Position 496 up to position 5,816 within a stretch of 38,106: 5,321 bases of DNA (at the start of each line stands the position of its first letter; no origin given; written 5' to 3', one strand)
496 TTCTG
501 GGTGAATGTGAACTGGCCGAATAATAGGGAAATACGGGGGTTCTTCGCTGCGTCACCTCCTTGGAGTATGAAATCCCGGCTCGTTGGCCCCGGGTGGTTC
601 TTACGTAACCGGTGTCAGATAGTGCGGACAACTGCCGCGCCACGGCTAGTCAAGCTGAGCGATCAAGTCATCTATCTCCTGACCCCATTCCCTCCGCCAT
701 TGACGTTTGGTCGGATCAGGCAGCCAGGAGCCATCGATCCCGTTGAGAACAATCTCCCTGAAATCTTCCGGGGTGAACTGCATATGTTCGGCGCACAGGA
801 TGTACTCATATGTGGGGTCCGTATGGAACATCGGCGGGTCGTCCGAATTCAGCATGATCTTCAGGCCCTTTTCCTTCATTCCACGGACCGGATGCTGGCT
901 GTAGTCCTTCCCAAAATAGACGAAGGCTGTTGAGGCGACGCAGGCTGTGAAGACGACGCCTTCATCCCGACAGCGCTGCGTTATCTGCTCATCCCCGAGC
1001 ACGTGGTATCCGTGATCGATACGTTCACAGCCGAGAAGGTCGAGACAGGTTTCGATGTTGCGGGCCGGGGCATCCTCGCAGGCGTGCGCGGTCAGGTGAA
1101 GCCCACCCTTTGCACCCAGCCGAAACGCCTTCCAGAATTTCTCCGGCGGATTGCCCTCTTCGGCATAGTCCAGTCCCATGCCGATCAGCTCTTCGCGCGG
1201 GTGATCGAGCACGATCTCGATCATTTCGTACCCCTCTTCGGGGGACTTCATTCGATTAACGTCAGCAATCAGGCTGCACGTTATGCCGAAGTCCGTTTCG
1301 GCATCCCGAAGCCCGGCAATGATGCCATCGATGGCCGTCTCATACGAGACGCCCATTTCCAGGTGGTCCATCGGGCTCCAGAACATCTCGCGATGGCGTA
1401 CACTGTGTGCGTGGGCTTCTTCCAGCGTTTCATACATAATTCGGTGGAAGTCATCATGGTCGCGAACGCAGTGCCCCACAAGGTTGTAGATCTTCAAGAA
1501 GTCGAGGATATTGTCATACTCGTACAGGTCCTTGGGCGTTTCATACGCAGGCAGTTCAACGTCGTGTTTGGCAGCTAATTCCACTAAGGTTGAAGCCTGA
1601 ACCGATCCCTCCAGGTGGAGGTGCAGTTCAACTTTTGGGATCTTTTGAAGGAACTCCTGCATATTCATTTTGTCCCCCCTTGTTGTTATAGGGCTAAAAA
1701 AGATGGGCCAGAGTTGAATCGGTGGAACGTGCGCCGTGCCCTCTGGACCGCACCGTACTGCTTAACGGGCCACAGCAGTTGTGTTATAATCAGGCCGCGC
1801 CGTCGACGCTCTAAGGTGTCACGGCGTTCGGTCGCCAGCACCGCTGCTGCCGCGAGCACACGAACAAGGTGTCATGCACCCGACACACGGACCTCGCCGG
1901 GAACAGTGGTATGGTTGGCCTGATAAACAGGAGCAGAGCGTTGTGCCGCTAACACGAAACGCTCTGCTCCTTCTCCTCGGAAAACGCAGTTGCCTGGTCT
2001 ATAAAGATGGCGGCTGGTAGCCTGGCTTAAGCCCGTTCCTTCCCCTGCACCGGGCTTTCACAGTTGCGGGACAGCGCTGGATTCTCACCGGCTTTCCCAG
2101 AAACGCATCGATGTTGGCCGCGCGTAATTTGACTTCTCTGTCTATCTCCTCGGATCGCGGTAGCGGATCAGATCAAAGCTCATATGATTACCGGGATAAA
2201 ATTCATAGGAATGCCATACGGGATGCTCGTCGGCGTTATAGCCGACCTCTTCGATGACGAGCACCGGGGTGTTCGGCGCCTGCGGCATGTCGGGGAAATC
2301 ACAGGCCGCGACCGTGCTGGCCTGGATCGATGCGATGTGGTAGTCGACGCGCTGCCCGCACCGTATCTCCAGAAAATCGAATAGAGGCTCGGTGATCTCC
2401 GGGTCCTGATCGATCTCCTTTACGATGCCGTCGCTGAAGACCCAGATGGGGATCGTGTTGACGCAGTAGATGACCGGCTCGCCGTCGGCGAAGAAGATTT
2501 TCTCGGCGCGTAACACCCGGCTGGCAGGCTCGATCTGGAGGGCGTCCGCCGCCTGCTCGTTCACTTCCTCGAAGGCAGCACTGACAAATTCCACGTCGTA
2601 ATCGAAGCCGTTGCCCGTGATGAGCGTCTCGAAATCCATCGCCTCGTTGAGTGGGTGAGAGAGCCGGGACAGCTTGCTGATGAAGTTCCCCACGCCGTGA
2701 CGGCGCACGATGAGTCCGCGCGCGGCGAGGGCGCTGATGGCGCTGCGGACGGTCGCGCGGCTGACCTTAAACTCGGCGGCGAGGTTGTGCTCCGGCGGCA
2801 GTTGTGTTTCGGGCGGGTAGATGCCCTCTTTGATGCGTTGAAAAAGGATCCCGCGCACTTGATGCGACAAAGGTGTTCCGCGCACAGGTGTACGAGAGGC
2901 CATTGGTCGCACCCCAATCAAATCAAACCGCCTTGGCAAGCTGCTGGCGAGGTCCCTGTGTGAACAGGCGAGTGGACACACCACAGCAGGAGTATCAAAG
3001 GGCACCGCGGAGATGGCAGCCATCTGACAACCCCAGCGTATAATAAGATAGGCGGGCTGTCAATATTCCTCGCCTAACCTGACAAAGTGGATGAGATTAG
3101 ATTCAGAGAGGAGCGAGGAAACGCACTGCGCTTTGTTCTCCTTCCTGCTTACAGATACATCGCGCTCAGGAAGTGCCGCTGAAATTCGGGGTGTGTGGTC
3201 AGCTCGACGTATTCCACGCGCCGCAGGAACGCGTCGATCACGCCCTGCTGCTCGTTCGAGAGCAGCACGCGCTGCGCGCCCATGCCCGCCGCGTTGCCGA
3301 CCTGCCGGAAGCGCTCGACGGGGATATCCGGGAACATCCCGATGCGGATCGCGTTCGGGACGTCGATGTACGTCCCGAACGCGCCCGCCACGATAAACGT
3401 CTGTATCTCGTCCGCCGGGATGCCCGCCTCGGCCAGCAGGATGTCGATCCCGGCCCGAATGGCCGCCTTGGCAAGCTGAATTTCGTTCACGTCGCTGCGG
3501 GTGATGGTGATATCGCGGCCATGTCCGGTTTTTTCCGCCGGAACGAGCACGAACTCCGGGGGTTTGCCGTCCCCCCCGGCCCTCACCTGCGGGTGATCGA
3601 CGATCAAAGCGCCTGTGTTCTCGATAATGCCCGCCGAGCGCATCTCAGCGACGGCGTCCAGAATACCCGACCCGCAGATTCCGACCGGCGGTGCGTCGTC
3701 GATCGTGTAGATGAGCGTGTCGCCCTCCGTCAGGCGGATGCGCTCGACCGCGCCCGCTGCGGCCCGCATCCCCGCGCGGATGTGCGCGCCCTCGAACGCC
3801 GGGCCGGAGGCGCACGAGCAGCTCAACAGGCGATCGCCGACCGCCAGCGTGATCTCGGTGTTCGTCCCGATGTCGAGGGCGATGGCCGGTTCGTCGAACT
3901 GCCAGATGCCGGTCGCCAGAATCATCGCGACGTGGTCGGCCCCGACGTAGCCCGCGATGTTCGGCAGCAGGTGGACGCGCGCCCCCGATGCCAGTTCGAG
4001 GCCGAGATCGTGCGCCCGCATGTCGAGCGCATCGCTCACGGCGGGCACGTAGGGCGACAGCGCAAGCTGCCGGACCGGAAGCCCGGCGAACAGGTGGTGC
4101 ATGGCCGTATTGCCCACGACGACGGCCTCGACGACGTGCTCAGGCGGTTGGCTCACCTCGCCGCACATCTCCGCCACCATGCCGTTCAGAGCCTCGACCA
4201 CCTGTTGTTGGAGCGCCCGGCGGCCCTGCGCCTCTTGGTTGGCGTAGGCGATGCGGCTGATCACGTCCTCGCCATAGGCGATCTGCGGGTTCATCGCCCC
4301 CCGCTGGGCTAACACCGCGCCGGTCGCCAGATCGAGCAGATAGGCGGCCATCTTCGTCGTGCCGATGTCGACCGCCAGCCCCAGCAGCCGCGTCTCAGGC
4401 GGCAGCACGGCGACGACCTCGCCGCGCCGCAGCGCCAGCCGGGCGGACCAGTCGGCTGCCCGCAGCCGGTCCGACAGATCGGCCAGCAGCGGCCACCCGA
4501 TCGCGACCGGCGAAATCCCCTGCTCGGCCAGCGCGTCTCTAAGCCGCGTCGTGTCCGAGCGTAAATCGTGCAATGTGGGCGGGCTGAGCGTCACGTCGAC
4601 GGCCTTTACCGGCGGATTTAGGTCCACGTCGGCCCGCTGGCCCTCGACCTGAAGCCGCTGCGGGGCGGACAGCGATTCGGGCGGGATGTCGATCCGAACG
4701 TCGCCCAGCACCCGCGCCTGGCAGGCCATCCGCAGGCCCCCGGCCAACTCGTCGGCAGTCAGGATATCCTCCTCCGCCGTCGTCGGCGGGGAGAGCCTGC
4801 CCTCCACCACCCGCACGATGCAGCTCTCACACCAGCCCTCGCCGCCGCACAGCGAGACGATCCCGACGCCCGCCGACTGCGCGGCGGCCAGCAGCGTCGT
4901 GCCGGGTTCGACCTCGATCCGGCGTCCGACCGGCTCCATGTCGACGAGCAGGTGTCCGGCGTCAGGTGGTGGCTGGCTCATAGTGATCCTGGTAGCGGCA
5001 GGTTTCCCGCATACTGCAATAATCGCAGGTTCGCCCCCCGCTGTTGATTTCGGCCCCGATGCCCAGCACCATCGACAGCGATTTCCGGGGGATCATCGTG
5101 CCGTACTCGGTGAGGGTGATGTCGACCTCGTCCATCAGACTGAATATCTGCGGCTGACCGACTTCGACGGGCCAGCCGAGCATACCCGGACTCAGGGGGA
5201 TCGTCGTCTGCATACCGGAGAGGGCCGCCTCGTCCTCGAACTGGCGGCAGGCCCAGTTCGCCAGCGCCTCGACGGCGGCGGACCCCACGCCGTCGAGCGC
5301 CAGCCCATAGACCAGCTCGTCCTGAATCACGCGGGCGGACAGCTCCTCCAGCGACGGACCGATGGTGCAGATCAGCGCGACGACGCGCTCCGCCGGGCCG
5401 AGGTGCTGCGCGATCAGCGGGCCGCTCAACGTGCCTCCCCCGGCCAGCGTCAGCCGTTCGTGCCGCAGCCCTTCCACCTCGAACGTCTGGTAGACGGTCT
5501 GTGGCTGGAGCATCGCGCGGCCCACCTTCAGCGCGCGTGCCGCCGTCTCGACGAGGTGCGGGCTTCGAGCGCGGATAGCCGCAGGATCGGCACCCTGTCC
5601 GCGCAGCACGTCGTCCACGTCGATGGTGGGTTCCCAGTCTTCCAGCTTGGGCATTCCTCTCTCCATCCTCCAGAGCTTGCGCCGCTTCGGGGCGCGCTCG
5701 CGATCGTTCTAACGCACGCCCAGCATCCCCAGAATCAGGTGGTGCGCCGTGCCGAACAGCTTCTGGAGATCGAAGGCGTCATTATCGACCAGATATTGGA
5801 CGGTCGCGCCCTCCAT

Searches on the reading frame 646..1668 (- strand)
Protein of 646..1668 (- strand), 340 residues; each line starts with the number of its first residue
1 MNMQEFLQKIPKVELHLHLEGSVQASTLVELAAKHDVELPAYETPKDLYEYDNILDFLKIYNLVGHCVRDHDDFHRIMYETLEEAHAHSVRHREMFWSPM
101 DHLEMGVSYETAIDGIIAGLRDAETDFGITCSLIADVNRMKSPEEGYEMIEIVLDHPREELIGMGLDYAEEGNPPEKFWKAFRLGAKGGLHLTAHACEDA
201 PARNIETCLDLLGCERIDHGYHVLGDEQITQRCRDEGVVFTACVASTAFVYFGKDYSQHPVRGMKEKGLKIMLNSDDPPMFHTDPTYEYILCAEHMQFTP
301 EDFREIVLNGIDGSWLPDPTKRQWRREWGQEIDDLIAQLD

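Call 5: search_protein_families(library=pfam, proteins=[window:646-1668:-], max_evalue=0.01)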
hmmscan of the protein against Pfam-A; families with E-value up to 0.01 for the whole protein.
window:646-1668:- (340 aa): 1 family
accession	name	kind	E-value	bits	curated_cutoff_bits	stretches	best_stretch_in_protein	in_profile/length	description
PF00962.28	A_deaminase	-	7.9e-72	242.5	27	1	11-323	1-322/330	Adenosine deaminase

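Call 52: search_protein_families(library=ncbifam, proteins=[window:646-1668:-], max_evalue=0.01)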
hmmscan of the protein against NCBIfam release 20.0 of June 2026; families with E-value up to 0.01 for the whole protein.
window:646-1668:- (340 aa): 10 families
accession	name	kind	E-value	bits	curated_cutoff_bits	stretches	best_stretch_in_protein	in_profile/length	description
TIGR01430.1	aden_deam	equivalog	2.5e-85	286.4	216.55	1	11-323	2-318/323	adenosine deaminase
NF006850.0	PRK09358.1-6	equivalog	6.5e-75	252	419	1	3-327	1-326/334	adenosine deaminase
NF006848.0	PRK09358.1-3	equivalog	3.8e-59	200.6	426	1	9-323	3-318/325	adenosine deaminase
NF006854.0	PRK09358.3-1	equivalog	1.9e-46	158.7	530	1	2-327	6-333/344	adenosine deaminase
NF006846.0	PRK09358.1-1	equivalog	5.6e-42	144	459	1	8-326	4-328/333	adenosine deaminase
NF006849.0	PRK09358.1-5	equivalog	2.8e-40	138.4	494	1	3-327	5-336/350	adenosine deaminase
NF006847.0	PRK09358.1-2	equivalog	1.3e-35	122.9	412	1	4-323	7-347/364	adenosine deaminase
NF006856.0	PRK09358.3-3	equivalog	5.2e-17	62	510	1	7-311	17-311/316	adenosine deaminase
NF006859.0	PRK09358.3-6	equivalog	1.8e-08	33.9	549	1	3-281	3-270/299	adenosine deaminase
TIGR01431.1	adm_rel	subfamily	4.5e-08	32.3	315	1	211-338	346-477/479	adenosine deaminase-related growth factor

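Call 107: search_solved_structures(query=window:646-1668:-, max_evalue=1e-20)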
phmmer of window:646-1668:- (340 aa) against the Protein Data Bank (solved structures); distinct sequences matched with E-value up to 1e-20: 21.
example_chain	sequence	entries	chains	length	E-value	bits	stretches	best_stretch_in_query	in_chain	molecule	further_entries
4gxw_A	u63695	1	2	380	1.9e-70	241.3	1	5-336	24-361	Adenosine deaminase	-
3ou8_A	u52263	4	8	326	3.2e-55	191.2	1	1-314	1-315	Adenosine deaminase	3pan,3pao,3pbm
3rys_A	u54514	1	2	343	4.5e-50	174.3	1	11-321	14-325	Adenosine deaminase 1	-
6n91_A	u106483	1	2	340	6.3e-32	114.6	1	9-322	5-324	Adenosine deaminase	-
9vlv_A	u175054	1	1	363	1.6e-31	113.3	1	10-323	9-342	Adenosine deaminase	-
1ndv_A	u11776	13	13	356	3.8e-30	108.7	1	11-323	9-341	Adenosine deaminase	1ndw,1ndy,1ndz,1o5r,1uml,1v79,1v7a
1w1i_E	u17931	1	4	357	4e-30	108.7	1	11-323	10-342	ADENOSINE DEAMINASE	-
1krm_A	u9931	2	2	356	4.1e-30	108.6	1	11-323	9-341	adenosine deaminase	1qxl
2bgn_E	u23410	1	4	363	4.3e-30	108.6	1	11-323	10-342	ADENOSINE DEAMINASE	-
6n9m_A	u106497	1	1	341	7.7e-30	107.7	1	10-327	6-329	Adenosine deaminase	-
7rtg_A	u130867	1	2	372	1.9e-29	106.4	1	11-323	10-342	Adenosine deaminase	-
3iar_A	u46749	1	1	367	2e-29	106.4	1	11-323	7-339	Adenosine deaminase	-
2ada_A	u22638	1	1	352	3.5e-28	102.3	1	10-324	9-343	ADENOSINE DEAMINASE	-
1a4l_A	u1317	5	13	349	3.9e-28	102.1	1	11-324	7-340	ADENOSINE DEAMINASE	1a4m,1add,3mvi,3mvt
1fkw_A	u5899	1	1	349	1.4e-27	100.3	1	11-324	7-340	ADENOSINE DEAMINASE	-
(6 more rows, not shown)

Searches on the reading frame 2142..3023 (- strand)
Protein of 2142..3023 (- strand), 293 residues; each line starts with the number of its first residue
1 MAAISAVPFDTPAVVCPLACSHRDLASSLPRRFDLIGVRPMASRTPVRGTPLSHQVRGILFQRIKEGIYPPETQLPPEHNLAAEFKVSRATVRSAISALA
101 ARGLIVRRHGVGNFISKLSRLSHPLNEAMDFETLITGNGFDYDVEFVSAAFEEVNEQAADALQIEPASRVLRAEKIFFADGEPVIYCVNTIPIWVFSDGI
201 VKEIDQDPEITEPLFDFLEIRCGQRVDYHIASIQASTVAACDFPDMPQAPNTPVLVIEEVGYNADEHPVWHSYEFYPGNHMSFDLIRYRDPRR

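Call 5: search_protein_families(library=pfam, proteins=[window:2142-3023:-], max_evalue=0.01)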
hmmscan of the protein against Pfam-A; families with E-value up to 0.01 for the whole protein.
window:2142-3023:- (293 aa): 5 families
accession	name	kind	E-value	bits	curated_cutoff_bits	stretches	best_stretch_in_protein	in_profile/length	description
PF00392.27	GntR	-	1.8e-18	66.4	27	1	53-115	2-64/64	Bacterial regulatory proteins, gntR family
PF07702.18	UTRA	-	3.8e-17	62.8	23.8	1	139-281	3-140/141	UTRA domain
PF08220.18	HTH_DeoR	-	8.5e-05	22.7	21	1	80-113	19-52/57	DeoR-like helix-turn-helix domain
PF13545.12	HTH_Crp_2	-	0.003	17.9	27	0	79-109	26-57/70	Crp-like helix-turn-helix domain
PF08279.18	HTH_11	-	0.003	17.8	25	1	81-106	21-46/55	HTH domain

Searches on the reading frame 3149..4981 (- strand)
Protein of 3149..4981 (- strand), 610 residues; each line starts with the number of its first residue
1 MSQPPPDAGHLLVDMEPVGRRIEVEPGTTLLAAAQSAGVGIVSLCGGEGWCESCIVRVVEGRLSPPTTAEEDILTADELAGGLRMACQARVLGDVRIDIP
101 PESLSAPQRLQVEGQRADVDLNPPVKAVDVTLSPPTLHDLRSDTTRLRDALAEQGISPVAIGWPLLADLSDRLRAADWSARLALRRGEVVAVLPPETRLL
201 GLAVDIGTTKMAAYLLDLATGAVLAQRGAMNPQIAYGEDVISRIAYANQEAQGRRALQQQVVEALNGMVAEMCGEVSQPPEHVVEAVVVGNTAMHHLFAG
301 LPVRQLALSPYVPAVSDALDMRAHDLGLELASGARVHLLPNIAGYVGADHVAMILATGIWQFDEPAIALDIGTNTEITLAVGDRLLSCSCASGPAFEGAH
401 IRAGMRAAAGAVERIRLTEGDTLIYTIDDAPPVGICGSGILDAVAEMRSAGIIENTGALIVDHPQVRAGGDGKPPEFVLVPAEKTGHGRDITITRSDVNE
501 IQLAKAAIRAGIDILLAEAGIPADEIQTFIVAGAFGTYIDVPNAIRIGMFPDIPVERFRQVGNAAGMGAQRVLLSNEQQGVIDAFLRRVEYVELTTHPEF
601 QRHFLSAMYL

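Call 5: search_protein_families(library=pfam, proteins=[window:3149-4981:-], max_evalue=0.01)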
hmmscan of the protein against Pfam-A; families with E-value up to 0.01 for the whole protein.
window:3149-4981:- (610 aa): 5 families
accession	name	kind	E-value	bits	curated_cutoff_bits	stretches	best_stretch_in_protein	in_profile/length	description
PF14574.11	RACo_C_ter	-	2.2e-83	279.8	27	1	365-610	2-249/261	C-terminal domain of RACo the ASKHA domain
PF17651.6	Raco_middle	-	8.8e-57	191.7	26.8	1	200-359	1-160/163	RACo middle region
PF17650.6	RACo_linker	-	3.5e-17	62.4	26.2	1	115-197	2-84/86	RACo linker region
PF00111.32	Fer2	-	5.5e-14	52.3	21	1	16-91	4-76/77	2Fe-2S iron-sulfur cluster binding domain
PF13510.11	Fer2_4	-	0.0017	18.8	22.8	1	19-59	10-59/82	2Fe-2S iron-sulfur cluster binding domain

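Call 52: search_protein_families(library=ncbifam, proteins=[window:3149-4981:-], max_evalue=0.01)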
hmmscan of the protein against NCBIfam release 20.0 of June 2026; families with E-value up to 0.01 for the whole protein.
window:3149-4981:- (610 aa): 9 families
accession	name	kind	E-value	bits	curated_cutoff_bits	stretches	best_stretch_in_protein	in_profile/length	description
NF040756.1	corr_regen_AcsV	exception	1.4e-136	456.4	800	1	15-610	4-623/632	corrinoid activation/regeneration protein AcsV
TIGR04270.1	Rama_corrin_act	subfamily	2.8e-43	148.1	500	1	201-601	2-407/534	methylamine methyltransferase corrinoid protein reductive activase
TIGR01941.1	nqrF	equivalog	8.7e-13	47.9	295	1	20-105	42-126/405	NADH:ubiquinone reductase (Na(+)-transporting) subunit F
NF004317.0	PRK05713.1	equivalog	8.7e-10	38.3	338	1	19-99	8-84/312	iron-sulfur-binding ferredoxin reductase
TIGR02007.1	fdx_isc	equivalog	1.8e-07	31.3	132.1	1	15-102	11-102/110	ISC system 2Fe-2S type ferredoxin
NF007964.0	PRK10684.1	equivalog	8.8e-07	28.2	383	1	20-97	259-332/333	NADH oxidoreductase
NF058606.1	GlBtMonoRdsGbcB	equivalog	1.5e-06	27.4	500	1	12-98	279-361/362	glycine betaine monooxygenase reductase subunit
NF040810.1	BenC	equivalog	3.8e-06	26.3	430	1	18-106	11-98/333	benzoate 1,2-dioxygenase electron transfer component BenC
NF008822.0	PRK11872.1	equivalog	0.003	16.6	402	1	23-97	18-90/341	anthranilate 1,2-dioxygenase electron transfer component AntC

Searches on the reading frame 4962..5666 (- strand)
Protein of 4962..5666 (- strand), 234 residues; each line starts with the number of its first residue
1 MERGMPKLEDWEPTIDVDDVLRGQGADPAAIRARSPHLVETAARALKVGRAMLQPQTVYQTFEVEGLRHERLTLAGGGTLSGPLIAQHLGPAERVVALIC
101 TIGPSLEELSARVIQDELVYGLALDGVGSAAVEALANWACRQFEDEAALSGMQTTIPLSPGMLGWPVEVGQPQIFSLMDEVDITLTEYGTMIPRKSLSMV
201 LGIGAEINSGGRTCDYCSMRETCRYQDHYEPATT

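Call 5: search_protein_families(library=pfam, proteins=[window:4962-5666:-], max_evalue=0.01)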
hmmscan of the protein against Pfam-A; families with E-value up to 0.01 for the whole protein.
window:4962-5666:- (234 aa): 0 families

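Call 52: search_protein_families(library=ncbifam, proteins=[window:4962-5666:-], max_evalue=0.01)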
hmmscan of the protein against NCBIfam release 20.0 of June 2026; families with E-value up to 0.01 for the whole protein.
window:4962-5666:- (234 aa): 0 families

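Call 54: search_protein_families(library=pfam, proteins=[window:4962-5666:-], max_evalue=10)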
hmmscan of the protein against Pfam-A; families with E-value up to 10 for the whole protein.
window:4962-5666:- (234 aa): 1 family
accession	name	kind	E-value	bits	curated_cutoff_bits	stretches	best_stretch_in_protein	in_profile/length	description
PF02965.22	Met_synt_B12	-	0.28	11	25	1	154-200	196-245/273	Vitamin B12 dependent methionine synthase, activation domain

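Call 55: search_solved_structures(query=window:4962-5666:-, max_evalue=10)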
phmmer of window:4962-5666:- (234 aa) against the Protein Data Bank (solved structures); distinct sequences matched with E-value up to 10: 3.
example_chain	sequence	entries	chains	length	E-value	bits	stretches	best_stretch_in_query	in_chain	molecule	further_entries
1j6r_A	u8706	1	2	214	5.8e-06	29.8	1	38-202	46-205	METHIONINE SYNTHASE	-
5wix_A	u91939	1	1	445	2.6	11.3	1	107-150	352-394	p-47 protein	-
8iug_L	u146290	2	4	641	4.9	10.4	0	115-173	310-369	Reaction center protein L chain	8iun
